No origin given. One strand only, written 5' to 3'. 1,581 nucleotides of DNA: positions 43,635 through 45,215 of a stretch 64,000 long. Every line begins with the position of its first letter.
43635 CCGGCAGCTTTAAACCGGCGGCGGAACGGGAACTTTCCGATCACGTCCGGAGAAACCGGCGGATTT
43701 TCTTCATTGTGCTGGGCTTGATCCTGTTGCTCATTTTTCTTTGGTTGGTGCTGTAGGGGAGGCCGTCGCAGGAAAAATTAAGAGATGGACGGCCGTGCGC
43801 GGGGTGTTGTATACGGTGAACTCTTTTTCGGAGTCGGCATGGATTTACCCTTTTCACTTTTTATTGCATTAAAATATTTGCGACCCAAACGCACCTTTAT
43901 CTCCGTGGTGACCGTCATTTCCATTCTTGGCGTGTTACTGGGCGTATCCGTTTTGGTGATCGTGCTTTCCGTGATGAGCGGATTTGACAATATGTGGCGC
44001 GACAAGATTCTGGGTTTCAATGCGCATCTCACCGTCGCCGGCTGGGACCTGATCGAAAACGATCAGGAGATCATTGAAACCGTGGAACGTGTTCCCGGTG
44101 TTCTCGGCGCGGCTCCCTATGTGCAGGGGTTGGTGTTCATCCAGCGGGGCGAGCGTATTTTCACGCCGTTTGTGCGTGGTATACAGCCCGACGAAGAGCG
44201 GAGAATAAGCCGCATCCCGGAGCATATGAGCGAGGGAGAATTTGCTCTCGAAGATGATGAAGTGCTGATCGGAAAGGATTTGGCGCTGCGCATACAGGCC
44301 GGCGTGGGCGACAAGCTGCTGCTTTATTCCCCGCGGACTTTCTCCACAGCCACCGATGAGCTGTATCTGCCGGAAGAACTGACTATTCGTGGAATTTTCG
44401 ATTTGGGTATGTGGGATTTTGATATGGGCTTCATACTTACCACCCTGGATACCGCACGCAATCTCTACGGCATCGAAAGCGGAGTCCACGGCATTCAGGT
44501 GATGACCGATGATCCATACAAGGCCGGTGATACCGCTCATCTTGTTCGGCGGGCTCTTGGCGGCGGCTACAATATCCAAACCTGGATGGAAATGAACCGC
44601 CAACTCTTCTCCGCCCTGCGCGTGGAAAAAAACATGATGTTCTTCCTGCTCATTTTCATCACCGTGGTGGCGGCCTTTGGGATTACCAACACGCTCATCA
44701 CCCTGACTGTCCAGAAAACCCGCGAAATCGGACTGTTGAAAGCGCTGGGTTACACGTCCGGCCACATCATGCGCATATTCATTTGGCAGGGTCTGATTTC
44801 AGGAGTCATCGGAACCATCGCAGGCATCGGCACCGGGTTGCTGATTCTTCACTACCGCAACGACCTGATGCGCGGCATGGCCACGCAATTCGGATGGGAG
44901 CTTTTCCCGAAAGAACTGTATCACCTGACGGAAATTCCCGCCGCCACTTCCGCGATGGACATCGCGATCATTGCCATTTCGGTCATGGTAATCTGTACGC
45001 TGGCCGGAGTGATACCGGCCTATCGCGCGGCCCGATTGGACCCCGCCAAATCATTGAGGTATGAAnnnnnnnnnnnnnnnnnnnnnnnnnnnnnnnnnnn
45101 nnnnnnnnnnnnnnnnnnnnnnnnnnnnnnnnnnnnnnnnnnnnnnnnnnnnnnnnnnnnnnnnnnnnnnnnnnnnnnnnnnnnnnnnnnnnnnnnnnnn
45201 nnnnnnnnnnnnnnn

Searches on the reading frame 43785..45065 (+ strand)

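Call 32: search_protein_families(library=pfam, proteins=[window:43785-45065:+], max_evalue=0.01)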
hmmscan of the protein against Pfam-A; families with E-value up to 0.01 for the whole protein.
window:43785-45065:+ (427 aa): 2 families
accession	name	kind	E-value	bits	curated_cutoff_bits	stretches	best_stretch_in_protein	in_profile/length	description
PF02687.27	FtsX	-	1.3e-18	67.6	25.5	1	287-420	2-120/120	FtsX-like permease C-terminal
PF12704.14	MacB_PCD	-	2.3e-14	54.6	27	1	43-251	1-201/207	MacB-like periplasmic core domain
